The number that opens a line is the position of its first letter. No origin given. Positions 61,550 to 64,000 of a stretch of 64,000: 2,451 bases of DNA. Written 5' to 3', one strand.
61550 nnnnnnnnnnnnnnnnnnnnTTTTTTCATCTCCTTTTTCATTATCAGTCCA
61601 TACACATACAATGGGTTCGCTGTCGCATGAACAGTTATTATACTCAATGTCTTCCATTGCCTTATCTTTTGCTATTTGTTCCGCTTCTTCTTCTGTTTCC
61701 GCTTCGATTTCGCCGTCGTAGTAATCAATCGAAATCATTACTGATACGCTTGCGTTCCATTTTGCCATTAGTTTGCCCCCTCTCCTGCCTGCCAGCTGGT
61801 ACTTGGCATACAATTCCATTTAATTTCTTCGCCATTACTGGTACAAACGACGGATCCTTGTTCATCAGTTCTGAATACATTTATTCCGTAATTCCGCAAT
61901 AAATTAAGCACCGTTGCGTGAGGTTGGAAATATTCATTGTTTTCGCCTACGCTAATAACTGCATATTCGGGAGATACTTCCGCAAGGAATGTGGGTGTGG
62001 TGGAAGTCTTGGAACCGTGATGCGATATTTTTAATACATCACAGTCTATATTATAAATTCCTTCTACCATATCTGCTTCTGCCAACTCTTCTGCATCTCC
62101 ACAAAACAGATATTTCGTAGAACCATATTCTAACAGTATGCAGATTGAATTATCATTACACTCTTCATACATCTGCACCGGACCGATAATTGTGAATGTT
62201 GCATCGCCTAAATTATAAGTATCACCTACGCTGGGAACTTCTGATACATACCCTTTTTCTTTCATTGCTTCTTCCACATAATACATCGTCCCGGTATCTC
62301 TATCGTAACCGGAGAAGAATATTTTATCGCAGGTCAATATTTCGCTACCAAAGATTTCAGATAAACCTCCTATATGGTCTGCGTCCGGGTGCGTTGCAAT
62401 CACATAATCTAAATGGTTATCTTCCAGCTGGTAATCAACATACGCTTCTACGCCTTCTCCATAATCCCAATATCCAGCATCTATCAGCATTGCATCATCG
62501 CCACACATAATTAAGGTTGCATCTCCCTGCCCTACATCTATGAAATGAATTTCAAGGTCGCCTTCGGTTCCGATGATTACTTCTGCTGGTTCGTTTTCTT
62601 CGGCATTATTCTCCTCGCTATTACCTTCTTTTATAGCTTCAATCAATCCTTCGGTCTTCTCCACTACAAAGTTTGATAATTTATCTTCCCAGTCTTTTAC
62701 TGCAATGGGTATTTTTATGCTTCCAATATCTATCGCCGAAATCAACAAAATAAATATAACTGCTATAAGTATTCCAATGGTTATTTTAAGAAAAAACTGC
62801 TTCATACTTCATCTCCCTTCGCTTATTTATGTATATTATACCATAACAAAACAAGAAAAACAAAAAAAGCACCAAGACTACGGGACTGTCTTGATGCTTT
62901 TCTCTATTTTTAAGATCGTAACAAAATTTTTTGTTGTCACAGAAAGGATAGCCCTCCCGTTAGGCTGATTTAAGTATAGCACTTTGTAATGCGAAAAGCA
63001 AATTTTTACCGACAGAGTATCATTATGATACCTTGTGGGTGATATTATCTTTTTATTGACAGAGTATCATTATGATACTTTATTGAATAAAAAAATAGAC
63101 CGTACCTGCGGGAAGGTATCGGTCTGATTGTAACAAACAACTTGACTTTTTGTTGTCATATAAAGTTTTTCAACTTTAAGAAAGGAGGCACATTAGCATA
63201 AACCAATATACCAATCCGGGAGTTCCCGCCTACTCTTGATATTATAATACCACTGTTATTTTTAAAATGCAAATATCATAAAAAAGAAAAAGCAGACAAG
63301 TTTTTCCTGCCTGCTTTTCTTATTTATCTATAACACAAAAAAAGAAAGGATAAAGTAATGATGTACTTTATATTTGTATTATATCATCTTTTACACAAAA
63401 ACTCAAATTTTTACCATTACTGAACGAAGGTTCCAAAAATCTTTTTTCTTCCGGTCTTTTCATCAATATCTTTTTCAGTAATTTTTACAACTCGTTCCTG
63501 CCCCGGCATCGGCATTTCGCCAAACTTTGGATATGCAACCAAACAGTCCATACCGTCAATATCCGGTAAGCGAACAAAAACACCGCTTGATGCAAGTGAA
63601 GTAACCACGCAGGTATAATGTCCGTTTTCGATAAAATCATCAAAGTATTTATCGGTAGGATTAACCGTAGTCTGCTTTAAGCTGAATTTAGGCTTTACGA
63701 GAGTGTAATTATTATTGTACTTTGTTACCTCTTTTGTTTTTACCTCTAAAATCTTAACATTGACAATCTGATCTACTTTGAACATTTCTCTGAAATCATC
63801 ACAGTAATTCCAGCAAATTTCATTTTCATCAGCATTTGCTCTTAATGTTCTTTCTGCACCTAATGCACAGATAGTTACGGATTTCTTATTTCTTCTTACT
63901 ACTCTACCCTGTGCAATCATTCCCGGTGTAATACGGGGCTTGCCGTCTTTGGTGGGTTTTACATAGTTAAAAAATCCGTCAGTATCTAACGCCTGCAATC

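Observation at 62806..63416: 610-bp ORF-free region with three tandem promoter-to-terminator mini-units whose RNAs are antisense to the conserved cassette leader and RBS motifs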

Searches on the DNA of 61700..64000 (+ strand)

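Call 10: search_dna_similar(query=window:61700-64000:+, collection=phages, mode=distant, max_rows=20)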
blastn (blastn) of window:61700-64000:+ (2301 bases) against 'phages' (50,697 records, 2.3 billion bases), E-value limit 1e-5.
Records with a match: 1; places in all: 1; records where one place covers at least 80% of the query: 0.
Best place of each record, by identity: 60-80% 1.
By first word of the organism name: Bacteriophage 1.
By host as written in the record: - 1.
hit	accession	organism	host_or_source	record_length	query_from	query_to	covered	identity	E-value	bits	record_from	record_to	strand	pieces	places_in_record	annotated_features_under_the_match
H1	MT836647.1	Bacteriophage sp.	human fecal samples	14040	667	848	8%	69.9%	4e-10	74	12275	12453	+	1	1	record has no annotation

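Call 23: search_dna_similar(query=window:62700-63500:+, collection=plasmids, mode=distant, max_rows=20, max_evalue=0.01)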
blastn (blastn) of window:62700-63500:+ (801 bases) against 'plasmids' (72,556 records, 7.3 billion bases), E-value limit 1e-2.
No match.

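Call 63: search_rna_families(source=window, start=62700, end=63500, threshold=evalue, max_evalue=10)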
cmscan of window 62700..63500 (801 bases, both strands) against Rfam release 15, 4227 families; matches with E-value up to 10: 28.
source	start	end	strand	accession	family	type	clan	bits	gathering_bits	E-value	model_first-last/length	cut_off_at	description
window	62857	62937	-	RF04312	trpB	Cis-reg;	-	28.1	59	0.11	1-107/107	no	trpB ncRNA motif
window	63280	63376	-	RF04312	trpB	Cis-reg;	-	27.9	59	0.13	1-107/107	no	trpB ncRNA motif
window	63013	63085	+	RF04151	MIR4387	Gene; miRNA;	CL00144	27.5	84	0.0032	1-109/109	no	MIR4387 microRNA precursor family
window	62856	62909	-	RF03790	MIR8008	Gene; miRNA;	-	26.8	66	0.004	1-55/55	no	MIR8008 microRNA precursor family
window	63278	63374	-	RF00558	L20_leader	Cis-reg; leader;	-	24.6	58.7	0.02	1-127/127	no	Ribosomal protein L20 leader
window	63346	63435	-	RF04342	Plastid-psbA-1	Cis-reg;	CL00153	24.3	54.3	1.1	1-114/114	no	Plastid-psbA-1 3UTR RNA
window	63244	63321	+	RF02057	STnc40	Gene; sRNA;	-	20.4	45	0.8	1-70/70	no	Salmonella enterica sRNA STnc40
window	63236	63331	+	RF01606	plasmodium_snoR31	Gene; snRNA; snoRNA; HACA-box;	-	20.3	60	5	1-145/145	no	small nucleolar RNA snoR31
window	63007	63088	+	RF03573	mir-1954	Gene; miRNA;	-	20.2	99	0.15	1-82/82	no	mir-1954 microRNA precursor family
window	63278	63327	-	RF03266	mir-2943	Gene; miRNA;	-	19.8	76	0.64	1-71/71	no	mir-2943 microRNA precursor family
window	63265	63334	-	RF00834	mir-268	Gene; miRNA;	-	19.3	47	1.4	1-89/89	no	mir-268 microRNA precursor family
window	63176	63328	+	RF00558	L20_leader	Cis-reg; leader;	-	19.2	58.7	0.45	1-127/127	no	Ribosomal protein L20 leader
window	62847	62915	-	RF00834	mir-268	Gene; miRNA;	-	19.2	47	1.5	1-89/89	no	mir-268 microRNA precursor family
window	63276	63329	+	RF02907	patAB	Cis-reg; leader;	-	18.9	92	3.6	1-57/57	no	patAB leader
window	62854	62915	-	RF04079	MIR161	Gene; miRNA;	-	18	90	0.71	1-136/136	no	MIR161 microRNA precursor family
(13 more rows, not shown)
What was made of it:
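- On Any Rfam family: The best sub-threshold hit is 28 bits against a threshold of 59 (call 63).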

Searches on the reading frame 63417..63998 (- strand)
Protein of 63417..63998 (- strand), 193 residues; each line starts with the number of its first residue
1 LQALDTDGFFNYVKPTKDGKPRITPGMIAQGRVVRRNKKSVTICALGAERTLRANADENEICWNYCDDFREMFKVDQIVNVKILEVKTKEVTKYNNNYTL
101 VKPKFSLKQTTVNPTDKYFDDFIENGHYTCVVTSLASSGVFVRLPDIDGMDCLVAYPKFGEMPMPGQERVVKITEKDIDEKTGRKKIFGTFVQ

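Call 11: search_protein_families(library=pfam, proteins=[window:63417-63998:-], max_evalue=0.01)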
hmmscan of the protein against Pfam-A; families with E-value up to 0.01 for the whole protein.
window:63417-63998:- (193 aa): 0 families

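Call 13: search_protein_families(library=phrogs, proteins=[window:63417-63998:-], max_evalue=0.001)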
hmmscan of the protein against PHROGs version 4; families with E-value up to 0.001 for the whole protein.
window:63417-63998:- (193 aa): 0 families

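Call 15: find_related_loci(query=window:63417-63998:-, collection=viral_contigs, flank=6000)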
Query window:63417-63998:- (193 aa) in viral_contigs; peptide patterns used: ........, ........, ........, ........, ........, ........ (x = any residue, [..] = any of these).
1 stretches matched a pattern, but none encodes a relative of the query by tblastn (E <= 1e-3).

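Call 17: find_homologous_proteins(query=window:63417-63998:-)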
Query window:63417-63998:-: 42 candidates shared short words with the query, none scored E <= 0.001.
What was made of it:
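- Tried and rejected: The truncated S1 fragment found no homologues (call 17).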
